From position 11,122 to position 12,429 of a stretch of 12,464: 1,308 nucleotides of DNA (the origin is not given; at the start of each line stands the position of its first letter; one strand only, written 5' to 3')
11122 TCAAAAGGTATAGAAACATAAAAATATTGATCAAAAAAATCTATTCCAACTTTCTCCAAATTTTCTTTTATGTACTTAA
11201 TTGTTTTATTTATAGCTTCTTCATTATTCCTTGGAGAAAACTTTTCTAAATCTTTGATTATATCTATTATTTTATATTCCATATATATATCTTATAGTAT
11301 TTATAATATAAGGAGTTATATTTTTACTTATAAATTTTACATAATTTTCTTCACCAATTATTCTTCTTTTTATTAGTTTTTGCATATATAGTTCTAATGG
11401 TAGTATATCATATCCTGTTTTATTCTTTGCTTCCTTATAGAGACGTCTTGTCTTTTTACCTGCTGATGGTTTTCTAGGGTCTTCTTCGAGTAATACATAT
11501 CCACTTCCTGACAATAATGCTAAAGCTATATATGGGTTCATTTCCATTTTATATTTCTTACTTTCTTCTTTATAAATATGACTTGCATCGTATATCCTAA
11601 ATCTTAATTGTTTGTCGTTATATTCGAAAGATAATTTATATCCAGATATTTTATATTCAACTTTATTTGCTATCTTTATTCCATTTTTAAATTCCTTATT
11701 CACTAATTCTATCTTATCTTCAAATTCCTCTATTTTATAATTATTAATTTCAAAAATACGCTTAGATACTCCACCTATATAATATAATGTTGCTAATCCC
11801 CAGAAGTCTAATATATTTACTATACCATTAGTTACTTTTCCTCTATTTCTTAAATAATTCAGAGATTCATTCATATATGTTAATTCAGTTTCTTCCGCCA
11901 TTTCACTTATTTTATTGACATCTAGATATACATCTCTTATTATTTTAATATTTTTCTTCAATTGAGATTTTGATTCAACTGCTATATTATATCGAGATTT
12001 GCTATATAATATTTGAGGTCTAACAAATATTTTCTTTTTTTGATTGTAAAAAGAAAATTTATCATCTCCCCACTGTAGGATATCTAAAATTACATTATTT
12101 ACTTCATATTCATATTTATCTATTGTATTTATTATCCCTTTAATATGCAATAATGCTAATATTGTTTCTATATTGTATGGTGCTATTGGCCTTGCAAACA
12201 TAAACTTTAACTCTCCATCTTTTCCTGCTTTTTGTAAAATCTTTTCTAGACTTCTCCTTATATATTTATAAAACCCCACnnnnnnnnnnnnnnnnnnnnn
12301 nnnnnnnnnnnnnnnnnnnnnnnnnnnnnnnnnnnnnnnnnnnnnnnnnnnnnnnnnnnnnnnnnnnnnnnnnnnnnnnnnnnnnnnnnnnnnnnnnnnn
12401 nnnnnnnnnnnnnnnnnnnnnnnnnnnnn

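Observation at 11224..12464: Perfect 63-bp direct repeat duplicates the peptidase gene start and brackets an 1178-bp unit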

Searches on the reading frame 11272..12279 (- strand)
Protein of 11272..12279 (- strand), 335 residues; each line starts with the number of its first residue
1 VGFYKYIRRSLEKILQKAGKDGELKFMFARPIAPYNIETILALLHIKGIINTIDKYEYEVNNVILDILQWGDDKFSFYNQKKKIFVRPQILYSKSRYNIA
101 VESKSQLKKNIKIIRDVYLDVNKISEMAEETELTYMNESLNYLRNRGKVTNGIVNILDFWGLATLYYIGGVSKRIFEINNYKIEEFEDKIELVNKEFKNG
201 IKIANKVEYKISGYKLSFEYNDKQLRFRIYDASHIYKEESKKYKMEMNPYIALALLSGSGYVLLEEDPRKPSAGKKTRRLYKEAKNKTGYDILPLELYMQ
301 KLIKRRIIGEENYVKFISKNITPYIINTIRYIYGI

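Call 8: search_protein_families(library=pfam, proteins=[window:11272-12279:-], max_evalue=0.1)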
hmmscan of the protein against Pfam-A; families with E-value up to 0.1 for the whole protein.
window:11272-12279:- (335 aa): 0 families

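Call 9: search_protein_families(library=phrogs, proteins=[window:11272-12279:-], max_evalue=0.1)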
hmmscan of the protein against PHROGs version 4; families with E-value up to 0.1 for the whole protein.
window:11272-12279:- (335 aa): 0 families

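Call 11: find_encoding_contigs(protein=window:11272-12279:-, flank=10000, max_places=10)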
Protein window:11272-12279:- (335 aa): no gene with exactly this product is on record in the collection.

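Call 14: find_homologous_proteins(query=window:11272-12279:-, max_evalue=0.01)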
Query window:11272-12279:- (335 aa): 123 proteins with E <= 0.01 among 2736 candidates; the best 120 are listed.
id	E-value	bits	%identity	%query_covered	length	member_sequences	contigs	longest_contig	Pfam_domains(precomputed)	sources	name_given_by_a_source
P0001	9.6e-212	720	100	100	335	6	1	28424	-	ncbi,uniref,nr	ncbi:hypothetical protein DDW05_01020 [Candidatus Nanobsidianus stetteri]|uniref:Uncharacterized pro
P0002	5.2e-167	573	88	92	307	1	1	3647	-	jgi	jgi:hypothetical protein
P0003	1.6e-166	571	87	92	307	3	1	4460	-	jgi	jgi:hypothetical protein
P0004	9.1e-163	559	87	92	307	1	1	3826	-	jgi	jgi:hypothetical protein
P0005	3.9e-147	508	75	99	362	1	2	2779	-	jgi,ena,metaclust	metaclust:\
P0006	1.4e-138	480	77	92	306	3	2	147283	-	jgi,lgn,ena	jgi:hypothetical protein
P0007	1.2e-113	398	64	99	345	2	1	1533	-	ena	-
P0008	7.5e-110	385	64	99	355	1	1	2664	-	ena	-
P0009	3.1e-108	380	64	97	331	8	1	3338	-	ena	-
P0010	4.1e-108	380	60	100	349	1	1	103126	-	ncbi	ncbi:MAG: hypothetical protein RXQ68_01260 [Candidatus Nanopusillus sp.]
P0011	3.0e-107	377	61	99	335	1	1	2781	-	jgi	jgi:hypothetical protein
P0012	3.6e-107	376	62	99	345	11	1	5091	-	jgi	-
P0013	3.1e-106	373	62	99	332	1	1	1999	-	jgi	jgi:hypothetical protein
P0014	1.8e-103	364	61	97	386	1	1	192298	-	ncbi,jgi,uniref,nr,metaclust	ncbi:Uncharacterized protein Nst1_295 [Candidatus Nanobsidianus stetteri]|uniref:Uncharacterized pro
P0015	2.1e-103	364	60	99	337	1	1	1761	-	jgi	jgi:hypothetical protein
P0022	5.7e-100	353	60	99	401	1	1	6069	-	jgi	-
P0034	1.7e-95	338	58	99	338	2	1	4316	-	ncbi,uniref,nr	ncbi:hypothetical protein [Candidatus Nanobsidianus stetteri]|uniref:Uncharacterized protein n=1 Tax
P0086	4.2e-83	297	55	90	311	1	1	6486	-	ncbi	ncbi:hypothetical protein DDW05_02780, partial [Candidatus Nanobsidianus stetteri]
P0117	1.8e-44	170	39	99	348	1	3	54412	-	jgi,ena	-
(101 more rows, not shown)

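Call 15: find_encoding_contigs(protein=P0001, flank=10000, max_places=10)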
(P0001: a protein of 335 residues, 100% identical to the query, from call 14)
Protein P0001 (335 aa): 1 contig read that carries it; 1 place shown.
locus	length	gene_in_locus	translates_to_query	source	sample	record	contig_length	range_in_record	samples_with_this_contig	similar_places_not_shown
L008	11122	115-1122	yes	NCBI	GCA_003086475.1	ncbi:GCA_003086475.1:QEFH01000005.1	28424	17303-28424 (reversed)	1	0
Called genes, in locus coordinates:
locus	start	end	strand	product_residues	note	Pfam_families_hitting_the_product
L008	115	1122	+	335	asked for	-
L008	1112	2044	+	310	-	-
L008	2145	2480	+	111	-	PF00366:Ribosomal_S17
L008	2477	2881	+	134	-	PF00238:Ribosomal_L14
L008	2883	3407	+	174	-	PF16906:Ribosomal_L26, PF00467:KOW (weak)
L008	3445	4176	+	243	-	PF08071:RS4NT, PF00900:Ribosomal_S4e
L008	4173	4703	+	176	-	PF00281:Ribosomal_L5, PF00673:Ribosomal_L5_C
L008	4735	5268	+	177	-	PF00347:Ribosomal_L6 (weak)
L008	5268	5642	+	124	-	PF01655:Ribosomal_L32e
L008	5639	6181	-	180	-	-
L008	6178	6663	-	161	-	-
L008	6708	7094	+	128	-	PF13662:Toprim_4 (faint), PF01751:Toprim (faint)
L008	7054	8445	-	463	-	PF01896:DNA_primase_S (weak), PF04104:DNA_primase_lrg (weak)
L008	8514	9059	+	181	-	PF03876:SHS2_Rpb7-N, PF00575:S1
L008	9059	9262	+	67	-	PF06093:Spt4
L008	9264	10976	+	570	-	PF00749:tRNA-synt_1c, PF03950:tRNA-synt_1c_C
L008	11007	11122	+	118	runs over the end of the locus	PF01920:Prefoldin_2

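Call 28: find_encoding_contigs(protein=P0086, flank=7000, max_places=3)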
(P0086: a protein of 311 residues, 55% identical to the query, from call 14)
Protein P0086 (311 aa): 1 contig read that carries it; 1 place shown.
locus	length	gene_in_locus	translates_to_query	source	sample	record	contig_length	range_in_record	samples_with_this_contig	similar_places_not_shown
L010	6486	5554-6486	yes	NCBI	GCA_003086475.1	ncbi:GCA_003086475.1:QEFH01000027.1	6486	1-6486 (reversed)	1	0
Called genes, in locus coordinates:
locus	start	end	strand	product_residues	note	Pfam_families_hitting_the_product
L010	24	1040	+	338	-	PF01142:TruD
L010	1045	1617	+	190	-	PF01997:Translin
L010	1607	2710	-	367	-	PF02163:Peptidase_M50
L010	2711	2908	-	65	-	-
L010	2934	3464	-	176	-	PF10469:AKAP7_NLS (weak), PF02834:LigT_PEase, PF13563:2_5_RNA_ligase2, PF02834:LigT_PEase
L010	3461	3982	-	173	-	PF04307:YdjM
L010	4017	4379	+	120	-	-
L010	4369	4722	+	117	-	PF01981:PTH2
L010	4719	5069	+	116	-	-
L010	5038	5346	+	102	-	PF04032:Rpr2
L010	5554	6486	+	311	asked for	?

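Call 29: find_encoding_contigs(protein=P0034, flank=7000, max_places=3)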
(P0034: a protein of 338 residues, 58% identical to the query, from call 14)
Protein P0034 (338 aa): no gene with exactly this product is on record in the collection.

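Call 30: find_encoding_contigs(protein=P0006, flank=7000, max_places=3)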
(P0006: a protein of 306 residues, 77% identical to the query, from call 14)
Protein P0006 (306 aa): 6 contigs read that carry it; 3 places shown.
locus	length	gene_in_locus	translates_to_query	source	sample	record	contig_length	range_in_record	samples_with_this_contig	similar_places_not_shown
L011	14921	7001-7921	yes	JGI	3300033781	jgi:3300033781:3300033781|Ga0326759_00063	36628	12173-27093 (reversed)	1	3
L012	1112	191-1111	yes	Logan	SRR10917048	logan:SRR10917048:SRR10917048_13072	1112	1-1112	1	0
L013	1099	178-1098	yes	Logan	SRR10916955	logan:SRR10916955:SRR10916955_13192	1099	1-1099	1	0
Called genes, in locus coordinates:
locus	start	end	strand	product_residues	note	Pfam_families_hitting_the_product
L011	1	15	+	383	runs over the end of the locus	PF00579:tRNA-synt_1b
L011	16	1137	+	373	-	PF01142:TruD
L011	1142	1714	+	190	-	PF01997:Translin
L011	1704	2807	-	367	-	PF02163:Peptidase_M50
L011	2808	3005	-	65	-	-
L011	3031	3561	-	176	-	PF02834:LigT_PEase, PF13563:2_5_RNA_ligase2, PF02834:LigT_PEase (weak)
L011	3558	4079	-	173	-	PF04307:YdjM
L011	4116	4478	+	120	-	-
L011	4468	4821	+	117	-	PF01981:PTH2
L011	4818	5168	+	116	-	-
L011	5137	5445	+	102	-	PF04032:Rpr2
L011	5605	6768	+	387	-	-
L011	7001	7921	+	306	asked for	-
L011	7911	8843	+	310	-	PF04389:Peptidase_M28 (faint)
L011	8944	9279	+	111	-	PF00366:Ribosomal_S17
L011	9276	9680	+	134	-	PF00238:Ribosomal_L14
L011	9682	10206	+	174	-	PF16906:Ribosomal_L26, PF00467:KOW (weak)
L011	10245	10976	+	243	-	PF08071:RS4NT (weak), PF01479:S4 (faint), PF00900:Ribosomal_S4e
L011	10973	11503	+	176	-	PF00281:Ribosomal_L5, PF00673:Ribosomal_L5_C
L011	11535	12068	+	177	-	PF00347:Ribosomal_L6 (faint)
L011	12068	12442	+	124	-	PF01655:Ribosomal_L32e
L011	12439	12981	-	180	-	-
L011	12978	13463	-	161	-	-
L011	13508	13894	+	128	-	PF13662:Toprim_4 (weak), PF01751:Toprim (faint)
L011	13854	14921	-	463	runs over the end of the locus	PF01896:DNA_primase_S (weak), PF04104:DNA_primase_lrg (weak)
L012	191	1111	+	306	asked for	?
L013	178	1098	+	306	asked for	?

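Call 33: search_solved_structures(query=A1, max_evalue=1)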
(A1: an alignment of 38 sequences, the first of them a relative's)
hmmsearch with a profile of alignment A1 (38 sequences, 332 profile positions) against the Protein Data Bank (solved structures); distinct sequences matched with E-value up to 1: 1.
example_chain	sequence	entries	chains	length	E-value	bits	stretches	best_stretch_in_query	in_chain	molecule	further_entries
1ku9_A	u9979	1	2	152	0.041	16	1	75-164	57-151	hypothetical protein MJ223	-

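Call 37: predict_structure(alignment_id=A1)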
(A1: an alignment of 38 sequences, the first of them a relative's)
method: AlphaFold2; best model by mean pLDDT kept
length: 335 residues; sequences in the alignment: 38
mean_pLDDT: 89.2   pTM: 0.89
mean pLDDT of the five models: 89.2, 88.4, 88.3, 86.3, 84.7
residues with pLDDT >= 90: 228; 70-90: 77; 50-70: 20; < 50: 10
segments of 3 or more residues with pLDDT < 50: 1-9
pLDDT, mean of each block of 10 residues (from residue 1): 44 63 90 94 93 88 96 93 95 94 93 96 96 95 97 98 97 95 97 69 77 98 96 95 89 91 87 86 90 85 87 90 93 83
secondary structure, 60 per line:
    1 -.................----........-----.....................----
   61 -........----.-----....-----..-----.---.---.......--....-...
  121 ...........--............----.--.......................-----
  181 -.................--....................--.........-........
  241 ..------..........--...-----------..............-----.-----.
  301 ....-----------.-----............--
elements in order: H2-18 E23-30 H36-56 E62-69 H80-83 H104-110 E118-120 H121-131 H134-145 E153-155 H156-175 E182-198 E201-220 E223-231 H233-242 H249-258 E261-263 H275-288 H300-304 H322-333

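Call 41: fold_search(model_id=the predicted structure, library=pdb)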
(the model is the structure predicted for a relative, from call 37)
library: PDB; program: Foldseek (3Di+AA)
matches with E <= 10: 702; with E <= 0.001: 0
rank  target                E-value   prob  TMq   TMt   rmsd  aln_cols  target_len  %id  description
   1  7n6g_6K               4.0e-02  0.06  0.11  0.07  23.7       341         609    8  C1 of central pair (released 2022-05-18)
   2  4wbd                  4.3e-02  0.44  0.36  0.25  16.5       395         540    9  The crystal structure of BshC from Bacillus subtilis complexed with citrate and ADP (released 2014-12-31)
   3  8ydn                  7.3e-02  0.07  0.09  0.14  13.1       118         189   16  Crystal structure of a STING from C. gigas in complex with c-di-GMP (released 2025-09-03)
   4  2k4n_MODEL_1_A        8.3e-02  0.28  0.11  0.25  12.1        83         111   23  NMR structure of protein PF0246 from Pyrococcus furiosus: target PfR75 from the Northeast Structural Genomics  (released 2008-08-12)
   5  5hn3                  9.3e-02  0.16  0.13  0.13  16.1       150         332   11  Crystal structure of beta-decarboxylating dehydrogenase (TK0280) from Thermococcus kodakarensis (apo form) (released 2016-12-07)
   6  9v16_C                1.6e-01  0.07  0.16  0.09  18.6       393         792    7  Crystal structure of E. coli glycogen phosphorylase N185A/R267E mutant in complex with AMP (released 2026-02-18)
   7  8s9i_A                1.6e-01  0.03  0.11  0.10  22.0       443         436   11  Crystal structure of the gp32 C-terminal peptide/Dda/dT8 (released 2023-06-28)
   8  7mwz_C                1.8e-01  0.07  0.10  0.10  11.5       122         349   12  Structure of drosophila STING in complex with 3'2'-cGAMP (released 2021-07-21)
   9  9v16_B                1.8e-01  0.07  0.16  0.09  15.2       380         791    8  Crystal structure of E. coli glycogen phosphorylase N185A/R267E mutant in complex with AMP (released 2026-02-18)
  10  2y3z                  1.8e-01  0.06  0.15  0.14  20.8       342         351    8  Structure of Isopropylmalate dehydrogenase from Thermus thermophilus - apo enzyme (released 2011-01-19)
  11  3jch_C                1.9e-01  0.04  0.09  0.09  18.3       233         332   13  Cryo-EM structure of the magnesium channel CorA in the magnesium-free, asymmetric open state II (released 2016-02-17)
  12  9vfv_A                2.0e-01  0.08  0.19  0.11  16.6       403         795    7  Glycogen phosphorylase tetramer from E. coli in complex with AMP (released 2026-04-01)
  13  1irx_A                2.2e-01  0.05  0.17  0.12  20.3       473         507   10  Crystal structure of class I lysyl-tRNA synthetase (released 2002-04-17)
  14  9rah_A                2.3e-01  0.02  0.10  0.06  31.9       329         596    9  Autoinhibited PhiC31 integrase-attL complex (released 2026-02-11)
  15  1irx_B                2.6e-01  0.13  0.27  0.19  21.5       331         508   11  Crystal structure of class I lysyl-tRNA synthetase (released 2002-04-17)
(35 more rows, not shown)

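Call 44: search_protein_families(library=ncbifam, proteins=[P0001, P0022], max_evalue=0.1)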
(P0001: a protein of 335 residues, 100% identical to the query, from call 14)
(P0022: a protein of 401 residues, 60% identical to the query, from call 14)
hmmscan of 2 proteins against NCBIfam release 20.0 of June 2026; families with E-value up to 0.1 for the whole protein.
P0001 (335 aa): 0 families

P0022 (401 aa): 0 families

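Call 45: search_protein_families(library=padloc, proteins=[P0001, P0022], max_evalue=0.1)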
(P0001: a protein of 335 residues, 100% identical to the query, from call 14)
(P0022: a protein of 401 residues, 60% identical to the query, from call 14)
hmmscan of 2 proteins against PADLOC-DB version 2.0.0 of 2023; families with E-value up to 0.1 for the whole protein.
P0001 (335 aa): 0 families

P0022 (401 aa): 0 families

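Call 58: fold_search(model_id=the predicted structure, library=viral)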
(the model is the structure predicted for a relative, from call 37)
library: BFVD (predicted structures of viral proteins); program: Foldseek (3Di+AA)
matches with E <= 10: 837; with E <= 0.001: 0
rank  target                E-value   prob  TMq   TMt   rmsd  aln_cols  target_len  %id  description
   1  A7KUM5                1.8e-03  0.41  0.13  0.09  16.1       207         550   10  (no name in the UniProt tables at hand)
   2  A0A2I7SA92            8.0e-03  0.72  0.13  0.21   7.0        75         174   15  (no name in the UniProt tables at hand)
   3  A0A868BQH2            2.6e-02  0.18  0.12  0.18  13.5       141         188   11  (no name in the UniProt tables at hand)
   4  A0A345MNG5            5.7e-02  0.16  0.26  0.19  19.7       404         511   10  (no name in the UniProt tables at hand)
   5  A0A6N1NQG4            7.3e-02  0.18  0.10  0.16  15.0        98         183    8  Putative orfan [Tupanvirus soda lake]
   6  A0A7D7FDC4            7.3e-02  0.07  0.10  0.11  22.4       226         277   11  RNA-directed RNA polymerase catalytic subunit (Fragment) [Phasmatodean orthomyxo-related virus OKIAV198]
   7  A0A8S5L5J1            7.7e-02  0.20  0.11  0.18  15.4       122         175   12  Uncharacterized protein [ssRNA phage SRR7976301_6]
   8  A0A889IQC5            7.7e-02  0.18  0.12  0.27  13.3       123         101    9  (no name in the UniProt tables at hand)
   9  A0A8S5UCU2            8.2e-02  0.10  0.10  0.16  14.5       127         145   15  PTPS-pyruvoyl tetrahydropterin synthase (PTPS) [Siphoviridae sp. ctgN495]
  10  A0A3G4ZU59            9.2e-02  0.13  0.22  0.16  21.0       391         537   10  Glutamine--tRNA ligase-like isoform X1 [Edafosvirus sp.]
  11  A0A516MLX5            1.1e-01  0.12  0.09  0.04  20.8       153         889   10  (no name in the UniProt tables at hand)
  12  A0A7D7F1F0            1.2e-01  0.06  0.11  0.06  18.2       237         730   11  RNA-directed RNA polymerase catalytic subunit (Fragment) [Hemipteran orthomyxo-related virus OKIAV191]
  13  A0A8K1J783            1.3e-01  0.08  0.11  0.10  22.5       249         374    8  RNA-directed RNA polymerase catalytic subunit (Fragment) [Orthomyxoviridae sp.]
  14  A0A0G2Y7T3            1.8e-01  0.06  0.08  0.12  18.7       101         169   10  Uncharacterized protein [Acanthamoeba polyphaga mimivirus Kroon]
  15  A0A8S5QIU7            1.9e-01  0.07  0.08  0.20  16.8       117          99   14  UPF0335 protein [Siphoviridae sp. ctXmm2]
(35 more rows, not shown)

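Call 63: search_protein_representatives(alignment_id=A1)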
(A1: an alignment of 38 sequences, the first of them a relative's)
Query: 38 sequences, 332 profile positions. Proteins with E-value up to 0.001 (for the whole library): 14; up to 1e-10: 10; up to 1e-30: 8. The best 14 are listed.
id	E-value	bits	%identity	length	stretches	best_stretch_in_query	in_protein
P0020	5.2e-147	505.5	-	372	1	2-332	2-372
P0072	9.0e-128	442.3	-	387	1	5-332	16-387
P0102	4.7e-120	416.9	-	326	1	13-328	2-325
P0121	9.4e-111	386.3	-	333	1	1-332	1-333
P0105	5.6e-110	383.8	-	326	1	8-329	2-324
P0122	4.5e-71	255.9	-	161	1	130-285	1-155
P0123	8.7e-44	166.2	-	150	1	2-122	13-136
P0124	7.7e-35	136.8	-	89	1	244-332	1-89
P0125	1.2e-20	90.1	-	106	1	262-332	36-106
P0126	1.7e-19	86.4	-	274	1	68-321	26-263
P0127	8.0e-09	51.3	-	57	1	280-332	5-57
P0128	1.4e-07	47.1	-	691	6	113-221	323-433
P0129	1.2e-05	40.8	-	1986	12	31-95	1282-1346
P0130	1.7e-04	37.1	-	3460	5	44-78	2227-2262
